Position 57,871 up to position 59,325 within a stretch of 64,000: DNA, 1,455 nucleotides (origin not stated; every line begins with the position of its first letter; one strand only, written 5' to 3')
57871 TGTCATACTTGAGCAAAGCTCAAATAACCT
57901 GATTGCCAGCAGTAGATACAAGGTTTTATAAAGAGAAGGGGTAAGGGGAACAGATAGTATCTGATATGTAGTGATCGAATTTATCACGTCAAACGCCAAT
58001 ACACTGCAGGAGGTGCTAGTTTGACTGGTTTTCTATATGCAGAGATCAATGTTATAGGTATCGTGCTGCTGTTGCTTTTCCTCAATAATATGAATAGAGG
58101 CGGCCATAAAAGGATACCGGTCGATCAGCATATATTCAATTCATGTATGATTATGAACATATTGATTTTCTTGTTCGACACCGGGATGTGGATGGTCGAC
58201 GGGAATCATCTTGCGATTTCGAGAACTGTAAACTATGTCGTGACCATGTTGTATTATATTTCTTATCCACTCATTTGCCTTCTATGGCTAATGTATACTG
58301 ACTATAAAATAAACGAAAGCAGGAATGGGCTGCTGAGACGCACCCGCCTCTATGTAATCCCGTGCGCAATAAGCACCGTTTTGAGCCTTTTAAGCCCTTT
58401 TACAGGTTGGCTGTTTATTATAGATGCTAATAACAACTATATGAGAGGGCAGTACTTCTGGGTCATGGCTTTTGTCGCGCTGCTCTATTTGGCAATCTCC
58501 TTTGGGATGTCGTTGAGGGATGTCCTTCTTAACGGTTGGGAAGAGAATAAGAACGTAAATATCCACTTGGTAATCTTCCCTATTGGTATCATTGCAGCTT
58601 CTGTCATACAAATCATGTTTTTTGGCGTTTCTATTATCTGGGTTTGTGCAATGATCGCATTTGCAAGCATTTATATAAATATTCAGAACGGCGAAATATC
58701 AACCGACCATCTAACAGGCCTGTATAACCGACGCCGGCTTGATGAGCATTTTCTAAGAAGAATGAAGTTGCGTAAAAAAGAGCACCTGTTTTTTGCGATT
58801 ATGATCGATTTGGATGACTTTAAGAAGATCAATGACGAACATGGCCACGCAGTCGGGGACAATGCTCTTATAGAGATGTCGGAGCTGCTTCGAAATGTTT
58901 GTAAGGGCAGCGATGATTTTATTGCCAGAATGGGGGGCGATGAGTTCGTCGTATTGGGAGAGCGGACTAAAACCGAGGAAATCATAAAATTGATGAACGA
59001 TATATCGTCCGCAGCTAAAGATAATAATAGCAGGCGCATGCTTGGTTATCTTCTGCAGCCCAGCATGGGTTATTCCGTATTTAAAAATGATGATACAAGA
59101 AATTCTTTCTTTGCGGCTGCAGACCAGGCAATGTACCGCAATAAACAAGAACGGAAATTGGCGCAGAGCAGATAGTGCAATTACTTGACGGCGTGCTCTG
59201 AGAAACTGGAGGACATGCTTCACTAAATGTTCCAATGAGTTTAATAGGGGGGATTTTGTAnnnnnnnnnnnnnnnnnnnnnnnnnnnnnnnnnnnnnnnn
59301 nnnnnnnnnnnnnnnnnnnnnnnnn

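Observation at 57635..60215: Low-GC islet next to tRNA-Leu carrying a GGDEF cyclase, a hemerythrin and a decayed rubredoxin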

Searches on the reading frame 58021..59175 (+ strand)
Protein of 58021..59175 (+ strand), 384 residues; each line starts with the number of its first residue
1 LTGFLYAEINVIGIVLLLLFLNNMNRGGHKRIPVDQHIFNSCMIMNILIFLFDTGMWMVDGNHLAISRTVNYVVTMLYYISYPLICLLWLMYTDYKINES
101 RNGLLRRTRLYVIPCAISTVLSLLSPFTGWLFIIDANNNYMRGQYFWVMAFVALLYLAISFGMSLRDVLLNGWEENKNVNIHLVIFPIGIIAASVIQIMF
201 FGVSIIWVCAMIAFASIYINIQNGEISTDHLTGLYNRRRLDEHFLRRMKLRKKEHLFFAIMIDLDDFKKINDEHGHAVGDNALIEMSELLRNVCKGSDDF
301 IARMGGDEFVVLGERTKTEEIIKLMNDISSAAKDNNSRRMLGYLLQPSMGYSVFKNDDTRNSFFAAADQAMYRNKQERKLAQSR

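Call 10: search_protein_families(library=pfam, proteins=[window:58021-59175:+], max_evalue=0.1)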
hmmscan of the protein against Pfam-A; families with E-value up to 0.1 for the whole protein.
window:58021-59175:+ (384 aa): 1 family
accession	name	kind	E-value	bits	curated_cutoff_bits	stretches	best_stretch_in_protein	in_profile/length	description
PF00990.26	GGDEF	-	8.1e-35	120.4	23.8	1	228-378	3-158/161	Diguanylate cyclase, GGDEF domain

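Call 19: find_encoding_contigs(protein=window:58021-59175:+, flank=10000, max_places=6)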
Protein window:58021-59175:+ (384 aa): no gene with exactly this product is on record in the collection.

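Call 35: find_homologous_proteins(query=window:58021-59175:+, max_evalue=1e-20)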
Query window:58021-59175:+ (384 aa): 271 proteins with E <= 1e-20 among 8000 candidates; the best 120 are listed.
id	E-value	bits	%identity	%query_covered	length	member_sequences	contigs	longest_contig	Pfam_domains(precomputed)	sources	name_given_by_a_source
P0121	1.0e-251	853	98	100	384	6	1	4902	PF00990.27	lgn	-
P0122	2.0e-221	753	87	99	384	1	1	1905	PF00990.27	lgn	-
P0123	2.4e-221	753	85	100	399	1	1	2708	PF00990.27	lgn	-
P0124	7.1e-218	741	85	99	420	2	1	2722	PF00990.27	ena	-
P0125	5.9e-212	722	81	100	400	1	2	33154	PF00990.27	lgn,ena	-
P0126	1.3e-204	698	81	98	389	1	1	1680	PF00990.27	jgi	jgi:diguanylate cyclase (GGDEF)-like protein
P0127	7.0e-202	689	79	99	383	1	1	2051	PF00990.27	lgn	-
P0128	2.1e-198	677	77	99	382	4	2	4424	PF00990.27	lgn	-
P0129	1.7e-197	674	77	99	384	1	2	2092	PF00990.27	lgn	-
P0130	5.3e-196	669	77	99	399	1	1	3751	PF00990.27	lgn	-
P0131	2.0e-192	658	76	99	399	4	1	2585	PF00990.27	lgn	-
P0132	1.0e-190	652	74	99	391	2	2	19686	PF00990.27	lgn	-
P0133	3.1e-189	647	75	99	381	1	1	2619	PF00990.27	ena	-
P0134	6.0e-189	646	87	85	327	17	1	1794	PF00990.27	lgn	-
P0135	2.2e-186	638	72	100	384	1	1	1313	PF00990.27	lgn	-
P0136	1.3e-182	625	73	99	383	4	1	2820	PF00990.27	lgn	-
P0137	4.2e-180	617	71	98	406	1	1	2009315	PF00990.27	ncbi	ncbi:MAG: diguanylate cyclase [Christensenellales bacterium]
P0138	9.7e-180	616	69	99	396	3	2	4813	PF00990.27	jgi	-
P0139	5.5e-179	613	74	94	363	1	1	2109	PF00990.27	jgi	jgi:diguanylate cyclase (GGDEF)-like protein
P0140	9.1e-175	599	68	100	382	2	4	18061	PF00990.27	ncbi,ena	-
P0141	3.7e-174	597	69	98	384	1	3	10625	PF00990.27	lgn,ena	-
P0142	9.0e-174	596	69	98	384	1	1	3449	PF00990.27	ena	-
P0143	1.2e-173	596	69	98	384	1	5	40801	PF00990.27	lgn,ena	-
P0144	5.8e-173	593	68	99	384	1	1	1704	PF00990.27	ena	-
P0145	6.5e-173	593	76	87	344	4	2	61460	PF00990.27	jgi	jgi:diguanylate cyclase (GGDEF)-like protein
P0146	1.0e-172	593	69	100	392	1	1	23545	PF00990.27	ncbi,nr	ncbi:MAG: GGDEF domain-containing protein [Bacillota bacterium]|nr:GGDEF domain-containing protein [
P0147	2.0e-172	592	67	99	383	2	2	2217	PF00990.27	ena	-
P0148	3.8e-172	591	68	99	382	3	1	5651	PF00990.27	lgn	-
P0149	5.6e-172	590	67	99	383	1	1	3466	PF00990.27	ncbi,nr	ncbi:MAG TPA: diguanylate cyclase [Bacillota bacterium]|nr:diguanylate cyclase [Bacillota bacterium]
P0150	5.6e-172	590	68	98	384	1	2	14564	PF00990.27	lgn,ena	-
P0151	8.8e-172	590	67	99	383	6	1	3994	PF00990.27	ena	-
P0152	9.8e-172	589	67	99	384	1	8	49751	PF00990.27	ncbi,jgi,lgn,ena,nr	ncbi:MAG: diguanylate cyclase [Eubacteriales bacterium]|nr:diguanylate cyclase [Eubacteriales bacter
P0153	1.0e-171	589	67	99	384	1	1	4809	PF00990.27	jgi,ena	-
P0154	1.9e-171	588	67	99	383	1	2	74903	PF00990.27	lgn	-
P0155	2.6e-171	588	68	98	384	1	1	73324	PF00990.27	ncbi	-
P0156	3.0e-171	588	67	99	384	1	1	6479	PF00990.27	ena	-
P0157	3.1e-171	588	67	99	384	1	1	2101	PF00990.27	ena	-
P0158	4.9e-171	587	67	99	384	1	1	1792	PF00990.27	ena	-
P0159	6.7e-171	587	66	99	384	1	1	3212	PF00990.27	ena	-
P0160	6.9e-171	587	67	99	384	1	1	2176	PF00990.27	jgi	-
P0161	7.1e-171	587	67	99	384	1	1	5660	PF00990.27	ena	-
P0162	9.4e-171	586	68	99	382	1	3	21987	PF00990.27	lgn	-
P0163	3.8e-170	584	66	99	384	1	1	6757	PF00990.27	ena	-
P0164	6.0e-170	584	66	99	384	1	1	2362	PF00990.27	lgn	-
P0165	8.5e-170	583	72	92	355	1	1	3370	PF00990.27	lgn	-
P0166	2.3e-169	582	66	100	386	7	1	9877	PF00990.27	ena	-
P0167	5.6e-169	580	66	98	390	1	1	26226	PF00990.27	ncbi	-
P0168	8.6e-169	580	66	98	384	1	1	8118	PF00990.27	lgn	-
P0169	1.2e-168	579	66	99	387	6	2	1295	PF00990.27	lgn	-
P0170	1.3e-168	579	66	99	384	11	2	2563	PF00990.27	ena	-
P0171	2.2e-168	578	66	99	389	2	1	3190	PF00990.27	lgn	-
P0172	5.5e-168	577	67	100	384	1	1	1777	PF00990.27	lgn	-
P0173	7.7e-166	570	66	99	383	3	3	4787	PF00990.27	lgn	-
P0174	4.6e-165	567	64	100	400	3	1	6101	PF00990.27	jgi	-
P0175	1.0e-163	563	72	88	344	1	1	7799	PF00990.27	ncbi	-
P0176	1.5e-163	562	66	98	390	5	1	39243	PF00990.27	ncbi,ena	-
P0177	1.1e-162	560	64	98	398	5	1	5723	PF00990.27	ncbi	-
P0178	1.5e-162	559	65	100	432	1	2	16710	PF00990.27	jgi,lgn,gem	jgi:diguanylate cyclase (GGDEF) domain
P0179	1.7e-162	559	62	98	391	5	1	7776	PF00990.27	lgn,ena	-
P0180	2.4e-162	559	64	98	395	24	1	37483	PF00990.27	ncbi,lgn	-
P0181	2.5e-162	558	65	99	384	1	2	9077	PF00990.27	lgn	-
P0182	2.8e-162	558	63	99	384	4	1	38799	PF00990.27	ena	-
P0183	4.2e-162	558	64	100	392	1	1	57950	PF00990.27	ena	-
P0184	5.9e-161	554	65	100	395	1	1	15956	PF00990.27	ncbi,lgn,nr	ncbi:MAG: GGDEF domain-containing protein [Eubacteriales bacterium]|nr:GGDEF domain-containing prote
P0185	4.8e-159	548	63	100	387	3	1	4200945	PF00990.27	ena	-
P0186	2.0e-157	542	62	98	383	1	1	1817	PF00990.27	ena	-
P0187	3.4e-156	538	61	100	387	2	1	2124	PF00990.27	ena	-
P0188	2.4e-155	535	62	99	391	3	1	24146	PF00990.27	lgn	-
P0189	1.9e-154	532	61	99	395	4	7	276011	PF00990.27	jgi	-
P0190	2.7e-152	525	60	100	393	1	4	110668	PF00990.27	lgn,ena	-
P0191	8.6e-152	524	60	100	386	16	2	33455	PF00990.27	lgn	-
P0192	1.0e-151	524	62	99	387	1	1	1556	PF00990.27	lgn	-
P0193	3.3e-151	522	62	99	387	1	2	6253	PF00990.27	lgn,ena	-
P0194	1.5e-150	520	61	99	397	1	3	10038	PF00990.27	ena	-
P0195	7.6e-150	517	60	100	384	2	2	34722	PF16927.12,PF00990.27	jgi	jgi:diguanylate cyclase (GGDEF)-like protein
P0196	3.0e-148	512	60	100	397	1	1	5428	PF00990.27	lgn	-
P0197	3.7e-147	509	57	100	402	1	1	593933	PF00990.27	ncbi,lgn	-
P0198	1.2e-145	504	70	82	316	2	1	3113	PF00990.27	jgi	-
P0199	1.9e-145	503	84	70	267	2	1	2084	PF00990.27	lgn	-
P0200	6.6e-145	501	57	99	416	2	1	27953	PF00990.27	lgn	-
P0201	4.7e-144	498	66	84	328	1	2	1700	PF00990.27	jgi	jgi:diguanylate cyclase (GGDEF)-like protein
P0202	1.1e-143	497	56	99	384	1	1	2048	PF00990.27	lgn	-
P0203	1.5e-143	497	56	99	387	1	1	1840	PF00990.27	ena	-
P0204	3.6e-143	495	56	99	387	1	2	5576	PF00990.27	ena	-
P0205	5.3e-143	495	56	99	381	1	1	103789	PF00990.27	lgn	-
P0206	5.2e-142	492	56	99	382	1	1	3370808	PF00990.27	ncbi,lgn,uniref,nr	ncbi:GGDEF domain-containing protein [Sinanaerobacter sp. ZZT-01]|uniref:GGDEF domain-containing pro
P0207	5.7e-142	491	56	99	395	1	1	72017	PF00990.27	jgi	-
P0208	8.7e-142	491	56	99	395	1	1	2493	PF00990.27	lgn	-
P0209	3.4e-141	489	57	99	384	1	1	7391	PF00990.27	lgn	-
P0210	7.9e-141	488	57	99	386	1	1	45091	PF00990.27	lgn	-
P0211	6.2e-140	485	56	99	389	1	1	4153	PF00990.27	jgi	-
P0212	1.5e-139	484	57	100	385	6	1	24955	PF00990.27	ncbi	-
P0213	1.8e-137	477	58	99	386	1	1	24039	PF00990.27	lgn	-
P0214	4.8e-137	475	54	99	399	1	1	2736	PF00990.27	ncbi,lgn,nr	ncbi:MAG TPA: GGDEF domain-containing protein [Clostridia bacterium]|nr:GGDEF domain-containing prot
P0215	5.6e-136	472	55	99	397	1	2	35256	PF00990.27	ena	-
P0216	5.8e-135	468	53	100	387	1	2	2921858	PF00990.27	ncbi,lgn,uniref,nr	ncbi:GGDEF domain-containing protein [Faecalispora anaeroviscerum]|uniref:GGDEF domain-containing pr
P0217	1.2e-133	464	55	99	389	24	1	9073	PF16927.12,PF00990.27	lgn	-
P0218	4.1e-133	462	53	99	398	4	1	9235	PF00990.27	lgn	-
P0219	8.6e-133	461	54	99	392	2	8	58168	PF00990.27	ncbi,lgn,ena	-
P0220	3.1e-132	459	53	99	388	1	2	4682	PF00990.27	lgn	-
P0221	3.1e-131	456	54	99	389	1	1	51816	PF00990.27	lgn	-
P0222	5.2e-131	455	54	99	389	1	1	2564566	PF00990.27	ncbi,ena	-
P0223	6.2e-131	455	54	99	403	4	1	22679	PF00990.27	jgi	-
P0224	6.6e-131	455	54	100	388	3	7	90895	PF00990.27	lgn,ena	-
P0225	1.5e-129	451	54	99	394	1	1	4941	PF00990.27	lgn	-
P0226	4.6e-128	446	53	99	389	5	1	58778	PF00990.27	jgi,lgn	jgi:diguanylate cyclase (GGDEF)-like protein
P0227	8.9e-128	445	52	99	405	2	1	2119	PF00990.27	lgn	-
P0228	1.3e-127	444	53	99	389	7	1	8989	PF00990.27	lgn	-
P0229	1.8e-125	437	51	98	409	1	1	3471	PF00990.27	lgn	-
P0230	1.8e-125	437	53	99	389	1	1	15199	PF00990.27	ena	-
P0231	6.0e-125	435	51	99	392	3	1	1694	PF00990.27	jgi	-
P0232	1.6e-124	434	50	89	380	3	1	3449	PF00990.27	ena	-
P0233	1.8e-123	431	51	99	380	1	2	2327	PF00990.27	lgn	-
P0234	1.2e-119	418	51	97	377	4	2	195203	PF00990.27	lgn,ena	-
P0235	4.8e-119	416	50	98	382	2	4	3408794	PF16927.12,PF00990.27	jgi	jgi:diguanylate cyclase (GGDEF)-like protein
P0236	1.6e-118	414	52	96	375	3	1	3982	PF00990.27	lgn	-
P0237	2.2e-118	414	48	99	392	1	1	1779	PF00990.27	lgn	-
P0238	3.4e-114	400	49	95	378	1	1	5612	PF00990.27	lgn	-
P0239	2.4e-113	397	48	98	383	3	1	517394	PF00990.27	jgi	-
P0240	1.8e-112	394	50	93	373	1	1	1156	PF00990.27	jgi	jgi:diguanylate cyclase (GGDEF)-like protein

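Call 37: find_encoding_contigs(protein=P0125, flank=6000, max_places=2)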
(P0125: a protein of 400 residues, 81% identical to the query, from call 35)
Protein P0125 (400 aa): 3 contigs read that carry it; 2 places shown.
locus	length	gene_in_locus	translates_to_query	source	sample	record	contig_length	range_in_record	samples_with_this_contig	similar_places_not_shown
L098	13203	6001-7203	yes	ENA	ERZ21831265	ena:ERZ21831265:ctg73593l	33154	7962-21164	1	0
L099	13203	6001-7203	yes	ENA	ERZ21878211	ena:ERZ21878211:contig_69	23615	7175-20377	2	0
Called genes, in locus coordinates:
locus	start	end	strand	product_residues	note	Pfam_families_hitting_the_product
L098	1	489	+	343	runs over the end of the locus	PF05049:IIGP (weak), PF00735:Septin (faint), PF01926:MMR_HSR1, PF04548:AIG1 (weak)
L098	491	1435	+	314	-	PF09588:YqaJ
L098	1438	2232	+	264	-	-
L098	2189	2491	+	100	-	PF00533:BRCT, PF12738:PTCB-BRCT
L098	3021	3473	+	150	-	-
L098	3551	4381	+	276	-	PF13240:Zn_Ribbon_1 (faint)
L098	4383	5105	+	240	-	PF14808:TMEM164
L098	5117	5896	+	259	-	-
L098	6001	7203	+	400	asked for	PF00990:GGDEF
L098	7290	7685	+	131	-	PF01814:Hemerythrin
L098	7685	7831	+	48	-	-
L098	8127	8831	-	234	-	PF00657:Lipase_GDSL, PF13472:Lipase_GDSL_2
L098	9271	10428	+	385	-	PF01053:Cys_Met_Meta_PP, PF00155:Aminotran_1_2 (weak), PF01041:DegT_DnrJ_EryC1 (weak), PF00266:Aminotran_5 (faint)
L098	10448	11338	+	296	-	PF00291:PALP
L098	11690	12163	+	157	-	PF14387:DUF4418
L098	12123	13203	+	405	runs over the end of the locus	PF12704:MacB_PCD (weak), PF02687:FtsX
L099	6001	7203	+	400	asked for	PF00990:GGDEF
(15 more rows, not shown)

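Call 38: find_encoding_contigs(protein=P0137, flank=6000, max_places=2)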
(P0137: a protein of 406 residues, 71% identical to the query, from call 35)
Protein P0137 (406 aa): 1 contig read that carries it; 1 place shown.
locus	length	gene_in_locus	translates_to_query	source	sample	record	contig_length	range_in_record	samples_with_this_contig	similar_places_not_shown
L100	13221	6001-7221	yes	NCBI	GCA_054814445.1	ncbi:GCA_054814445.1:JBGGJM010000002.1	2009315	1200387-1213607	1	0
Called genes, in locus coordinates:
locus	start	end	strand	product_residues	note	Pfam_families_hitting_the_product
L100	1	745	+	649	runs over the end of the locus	PF23414:Beta-prop_EML_2 (faint), PF24105:Beta-prop_CAF1B_HIR1 (faint), PF00400:WD40 (faint), PF07676:PD40 (faint), PF12894:ANAPC4_WD40 (faint), PF23381:Beta-prop_IFT122_1st (faint), PF24807:WD40_CDC20-Fz (faint), PF25174:Beta-prop_THOC3, +7 more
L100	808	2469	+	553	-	-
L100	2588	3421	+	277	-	PF03976:PPK2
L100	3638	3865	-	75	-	-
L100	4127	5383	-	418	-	-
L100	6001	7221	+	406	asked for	PF00990:GGDEF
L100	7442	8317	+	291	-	-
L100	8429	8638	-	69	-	-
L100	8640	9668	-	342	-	PF01145:Band_7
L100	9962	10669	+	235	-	PF00027:cNMP_binding, PF13545:HTH_Crp_2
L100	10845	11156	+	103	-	-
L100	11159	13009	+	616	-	PF00122:E1-E2_ATPase, PF00702:Hydrolase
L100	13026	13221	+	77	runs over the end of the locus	PF00403:HMA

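Call 39: find_encoding_contigs(protein=P0152, flank=6000, max_places=3)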
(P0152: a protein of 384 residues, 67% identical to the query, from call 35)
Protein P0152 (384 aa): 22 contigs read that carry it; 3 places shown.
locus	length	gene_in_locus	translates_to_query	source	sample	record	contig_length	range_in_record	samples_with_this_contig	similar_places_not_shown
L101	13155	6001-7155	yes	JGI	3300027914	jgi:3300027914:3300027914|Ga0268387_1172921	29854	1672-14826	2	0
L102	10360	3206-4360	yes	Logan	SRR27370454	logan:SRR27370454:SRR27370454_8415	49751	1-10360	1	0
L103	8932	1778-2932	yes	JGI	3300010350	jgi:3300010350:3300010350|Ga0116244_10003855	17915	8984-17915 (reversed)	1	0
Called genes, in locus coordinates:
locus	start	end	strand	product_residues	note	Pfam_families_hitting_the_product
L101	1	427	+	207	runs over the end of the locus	PF14229:DUF4332 (faint), PF14520:HHH_5 (faint)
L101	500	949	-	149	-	-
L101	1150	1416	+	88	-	PF01527:HTH_Tnp_1, PF13384:HTH_23 (weak), PF13518:HTH_28, PF13551:HTH_29 (weak)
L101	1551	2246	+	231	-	PF13276:HTH_21, PF00665:rve, PF13683:rve_3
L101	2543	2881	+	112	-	-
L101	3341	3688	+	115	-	PF07883:Cupin_2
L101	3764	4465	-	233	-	PF16403:Bact_surface_Ig-like, PF02368:Big_2 (weak)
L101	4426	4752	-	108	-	-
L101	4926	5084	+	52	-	-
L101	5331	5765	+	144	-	-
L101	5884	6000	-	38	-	-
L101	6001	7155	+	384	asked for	PF00990:GGDEF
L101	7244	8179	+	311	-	PF02540:NAD_synthase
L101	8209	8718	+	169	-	PF06210:DUF1003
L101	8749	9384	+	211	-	-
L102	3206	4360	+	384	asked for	PF00990:GGDEF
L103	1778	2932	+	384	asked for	PF00990:GGDEF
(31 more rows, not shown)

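Call 43: search_protein_families(library=ncbifam, proteins=[window:58021-59175:+], max_evalue=0.01)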
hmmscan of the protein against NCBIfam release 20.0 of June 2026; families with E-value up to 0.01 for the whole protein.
window:58021-59175:+ (384 aa): 21 families
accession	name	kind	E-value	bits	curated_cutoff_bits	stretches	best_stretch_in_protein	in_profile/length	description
TIGR00254.1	GGDEF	domain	1.2e-34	119.5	37.4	1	228-379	7-161/168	diguanylate cyclase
NF007423.1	PRK09966.1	equivalog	5.9e-33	114.3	325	1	227-375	240-390/390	diguanylate cyclase DgcN/YfiN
NF038266.1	diguan_SiaD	equivalog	1.2e-27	96.9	290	1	227-377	95-247/252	biofilm regulation diguanylate cyclase SiaD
NF040885.1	diguan_DgcJ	equivalog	5.1e-27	94.8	500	1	177-379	292-490/493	diguanylate cyclase DgcJ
NF007135.0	PRK09581.1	equivalog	3.6e-26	92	474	1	228-378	294-448/457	PleD family two-component system response regulator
NF007380.0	PRK09894.1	equivalog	5.6e-26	91.6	256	1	213-376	116-278/296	diguanylate cyclase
NF051473.1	DigCycDgcsShew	equivalog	1.1e-25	90.6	400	1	228-377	137-283/291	diguanylate cyclase DgcS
NF007474.0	PRK10060.1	equivalog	8.1e-22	77.2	782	1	227-379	238-389/663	cyclic di-GMP phosphodiesterase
NF053781.1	cdiGMPphdstlr2612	equivalog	3.2e-19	68.2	1600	1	226-379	840-996/1268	Tlr1612 family c-di-GMP phosphodiesterase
NF007298.0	PRK09776.1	equivalog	7.9e-19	67.1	1135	1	227-375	685-835/1111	diguanylate cyclase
NF007599.0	PRK10245.1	equivalog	1.7e-18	66.3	402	1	227-376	211-361/371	diguanylate cyclase AdrA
NF047654.1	DiguCycDgcRLepto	equivalog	2.7e-18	65.9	500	1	228-375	135-286/295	diguanylate cyclase DgcR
NF045675.1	PhdiestaseDibA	equivalog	2.9e-18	65.6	980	1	228-377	205-356/623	phosphodiesterase DibA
NF047872.1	GGDEF_GdpS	equivalog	3.9e-18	65.8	400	1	191-377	156-342/355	GGDEF domain-containing protein GdpS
NF041606.1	dguan_cyc_DgcA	equivalog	2.7e-17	62.7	370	1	232-377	180-331/340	diguanylate cyclase DgcA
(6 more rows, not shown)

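Call 60: find_related_loci(query=window:58021-59175:+, collection=viral_contigs, flank=5000)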
Query window:58021-59175:+ (384 aa) in viral_contigs; peptide patterns used: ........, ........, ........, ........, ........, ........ (x = any residue, [..] = any of these).
5 stretches matched a pattern; 1 encode a relative of the query (tblastn E <= 1e-3); 1 distinct loci.
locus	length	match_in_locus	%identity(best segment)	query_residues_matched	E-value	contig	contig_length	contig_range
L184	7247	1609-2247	26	165-375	2e-14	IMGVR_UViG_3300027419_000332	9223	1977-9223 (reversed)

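Call 80: search_protein_families(library=padloc, proteins=[window:58021-59175:+], max_evalue=0.001)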
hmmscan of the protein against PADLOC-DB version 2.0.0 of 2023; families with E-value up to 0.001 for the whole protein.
window:58021-59175:+ (384 aa): 0 families
